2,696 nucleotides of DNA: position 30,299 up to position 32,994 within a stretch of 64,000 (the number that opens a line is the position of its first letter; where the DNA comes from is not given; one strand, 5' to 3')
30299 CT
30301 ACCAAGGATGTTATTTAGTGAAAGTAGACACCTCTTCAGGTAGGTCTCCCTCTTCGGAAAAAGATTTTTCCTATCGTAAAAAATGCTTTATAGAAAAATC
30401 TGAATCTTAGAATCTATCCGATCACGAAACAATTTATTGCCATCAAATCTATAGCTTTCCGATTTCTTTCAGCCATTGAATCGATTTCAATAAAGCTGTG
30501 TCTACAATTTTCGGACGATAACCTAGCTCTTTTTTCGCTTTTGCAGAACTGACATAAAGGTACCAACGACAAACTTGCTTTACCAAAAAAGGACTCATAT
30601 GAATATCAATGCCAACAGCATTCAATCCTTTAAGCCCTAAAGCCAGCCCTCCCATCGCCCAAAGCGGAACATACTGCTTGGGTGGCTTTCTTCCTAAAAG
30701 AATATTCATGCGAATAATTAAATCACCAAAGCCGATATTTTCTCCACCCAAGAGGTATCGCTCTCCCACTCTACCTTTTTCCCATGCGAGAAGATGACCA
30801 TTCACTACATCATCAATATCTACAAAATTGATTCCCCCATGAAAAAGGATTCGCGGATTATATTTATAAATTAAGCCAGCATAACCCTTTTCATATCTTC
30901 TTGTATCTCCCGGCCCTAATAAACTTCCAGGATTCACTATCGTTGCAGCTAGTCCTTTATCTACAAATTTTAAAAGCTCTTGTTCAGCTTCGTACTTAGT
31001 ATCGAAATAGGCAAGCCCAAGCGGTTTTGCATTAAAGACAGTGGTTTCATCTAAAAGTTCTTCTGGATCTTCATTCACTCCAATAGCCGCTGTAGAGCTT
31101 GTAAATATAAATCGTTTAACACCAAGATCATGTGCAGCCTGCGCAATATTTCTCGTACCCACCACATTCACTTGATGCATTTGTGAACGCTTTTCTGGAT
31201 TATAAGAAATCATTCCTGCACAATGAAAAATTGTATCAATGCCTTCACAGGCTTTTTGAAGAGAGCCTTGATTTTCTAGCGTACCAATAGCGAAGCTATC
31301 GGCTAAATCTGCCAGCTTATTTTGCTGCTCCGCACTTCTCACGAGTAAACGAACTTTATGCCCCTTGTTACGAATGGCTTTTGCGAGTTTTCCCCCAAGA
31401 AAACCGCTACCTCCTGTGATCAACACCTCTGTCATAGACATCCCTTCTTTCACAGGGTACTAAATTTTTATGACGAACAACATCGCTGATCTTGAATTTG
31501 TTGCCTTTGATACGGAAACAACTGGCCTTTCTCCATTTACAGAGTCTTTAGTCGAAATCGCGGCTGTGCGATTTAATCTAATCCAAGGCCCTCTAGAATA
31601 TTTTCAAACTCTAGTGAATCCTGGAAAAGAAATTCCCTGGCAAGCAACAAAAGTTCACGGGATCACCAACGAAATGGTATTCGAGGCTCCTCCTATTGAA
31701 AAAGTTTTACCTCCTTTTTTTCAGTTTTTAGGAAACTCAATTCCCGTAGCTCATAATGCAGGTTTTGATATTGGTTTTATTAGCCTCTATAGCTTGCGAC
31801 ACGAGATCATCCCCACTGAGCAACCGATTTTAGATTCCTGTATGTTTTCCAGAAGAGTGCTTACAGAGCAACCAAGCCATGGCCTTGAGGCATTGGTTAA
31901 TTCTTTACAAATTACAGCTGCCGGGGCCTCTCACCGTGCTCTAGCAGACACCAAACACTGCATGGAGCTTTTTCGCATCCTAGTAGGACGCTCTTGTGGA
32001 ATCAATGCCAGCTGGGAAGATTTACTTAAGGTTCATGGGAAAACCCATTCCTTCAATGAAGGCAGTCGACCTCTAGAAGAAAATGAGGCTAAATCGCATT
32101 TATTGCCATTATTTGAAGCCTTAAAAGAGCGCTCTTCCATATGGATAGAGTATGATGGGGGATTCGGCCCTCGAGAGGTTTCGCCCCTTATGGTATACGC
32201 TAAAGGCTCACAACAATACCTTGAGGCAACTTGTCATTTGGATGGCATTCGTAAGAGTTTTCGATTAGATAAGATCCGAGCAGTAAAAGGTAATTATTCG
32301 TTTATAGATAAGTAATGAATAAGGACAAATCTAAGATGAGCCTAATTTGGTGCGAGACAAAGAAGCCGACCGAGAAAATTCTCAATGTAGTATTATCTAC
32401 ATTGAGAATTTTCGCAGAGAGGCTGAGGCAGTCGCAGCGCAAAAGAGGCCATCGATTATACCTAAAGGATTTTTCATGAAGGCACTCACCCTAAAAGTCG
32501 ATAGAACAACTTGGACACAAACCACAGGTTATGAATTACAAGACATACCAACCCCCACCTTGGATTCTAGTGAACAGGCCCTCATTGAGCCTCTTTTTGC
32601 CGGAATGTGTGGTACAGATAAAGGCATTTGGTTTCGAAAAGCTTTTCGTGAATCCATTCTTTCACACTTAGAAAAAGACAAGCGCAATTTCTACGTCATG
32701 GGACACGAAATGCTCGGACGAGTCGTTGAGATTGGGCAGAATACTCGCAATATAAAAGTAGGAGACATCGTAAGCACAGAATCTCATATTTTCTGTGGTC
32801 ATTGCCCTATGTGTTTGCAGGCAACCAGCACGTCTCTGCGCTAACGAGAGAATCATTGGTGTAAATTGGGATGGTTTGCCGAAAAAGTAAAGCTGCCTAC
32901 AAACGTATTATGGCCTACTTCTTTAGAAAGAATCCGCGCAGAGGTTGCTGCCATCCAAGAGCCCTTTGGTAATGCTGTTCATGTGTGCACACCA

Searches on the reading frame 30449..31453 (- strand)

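Call 21: search_protein_families(library=pfam, proteins=[window:30449-31453:-], max_evalue=0.001)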
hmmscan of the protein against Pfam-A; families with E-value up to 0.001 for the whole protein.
window:30449-31453:- (334 aa): 10 families
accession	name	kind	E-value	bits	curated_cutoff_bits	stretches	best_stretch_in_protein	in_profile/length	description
PF01370.27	Epimerase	-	3.1e-33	115.6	20.9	1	10-236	1-240/240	NAD dependent epimerase/dehydratase family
PF01073.25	3Beta_HSD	-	8.9e-23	81.1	22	1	11-165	1-162/280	3-beta hydroxysteroid dehydrogenase/isomerase family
PF13460.12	NAD_binding_10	-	1.9e-20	73.9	27.2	1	14-190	1-157/184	NAD(P)H-binding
PF07993.18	NAD_binding_4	-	4.6e-19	69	20.1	1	64-199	81-231/258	Male sterility protein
PF05368.20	NmrA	-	8.8e-14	52.2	27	1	9-122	4-109/298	NmrA-like family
PF16363.11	GDP_Man_Dehyd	-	1.2e-12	48.4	27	1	11-142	1-149/332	GDP-mannose 4,6 dehydratase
PF02719.21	Polysacc_synt_2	-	7.2e-11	42.2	20.2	1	10-124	1-132/293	Polysaccharide biosynthesis protein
PF04321.23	RmlD_sub_bind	-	4.3e-06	26.5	27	1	9-162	2-138/287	RmlD substrate binding domain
PF08659.16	KR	-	6.9e-06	26.5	22.6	1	10-124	3-140/180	KR domain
PF00106.31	adh_short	-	4.5e-05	23.5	26.6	1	10-110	3-122/195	short chain dehydrogenase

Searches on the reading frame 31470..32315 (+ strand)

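Call 21: search_protein_families(library=pfam, proteins=[window:31470-32315:+], max_evalue=0.001)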
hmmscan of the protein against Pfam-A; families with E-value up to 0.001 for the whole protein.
window:31470-32315:+ (281 aa): 5 families
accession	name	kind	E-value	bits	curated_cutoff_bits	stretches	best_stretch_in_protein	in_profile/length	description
PF00929.31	RNase_T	-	1.3e-31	110.8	24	1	11-168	1-164/164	Exonuclease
PF13280.12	WYL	-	2.5e-09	37.4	21.8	1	210-273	2-69/70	WYL domain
PF16473.11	Rv2179c-like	-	6.2e-05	23.2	27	1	11-169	3-174/177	3'-5' exoribonuclease Rv2179c-like domain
PF01612.26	DNA_pol_A_exo1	-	6.3e-05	23.3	23.6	0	80-146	65-127/173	3'-5' exonuclease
PF13017.12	Maelstrom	-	0.00073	19.7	22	0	27-60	10-43/215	piRNA pathway germ-plasm component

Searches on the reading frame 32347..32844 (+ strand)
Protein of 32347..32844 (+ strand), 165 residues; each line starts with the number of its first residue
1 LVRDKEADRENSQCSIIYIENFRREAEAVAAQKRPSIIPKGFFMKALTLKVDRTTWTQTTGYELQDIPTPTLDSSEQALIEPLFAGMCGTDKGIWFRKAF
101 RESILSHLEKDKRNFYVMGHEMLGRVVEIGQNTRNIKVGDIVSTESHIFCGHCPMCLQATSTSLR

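Call 21: search_protein_families(library=pfam, proteins=[window:32347-32844:+], max_evalue=0.001)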
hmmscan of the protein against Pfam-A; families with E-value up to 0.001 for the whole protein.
window:32347-32844:+ (165 aa): 1 family
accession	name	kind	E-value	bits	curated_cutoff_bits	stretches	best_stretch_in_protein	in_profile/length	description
PF08240.17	ADH_N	-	7.5e-12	45.9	23.5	1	76-160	3-76/104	Alcohol dehydrogenase GroES-like domain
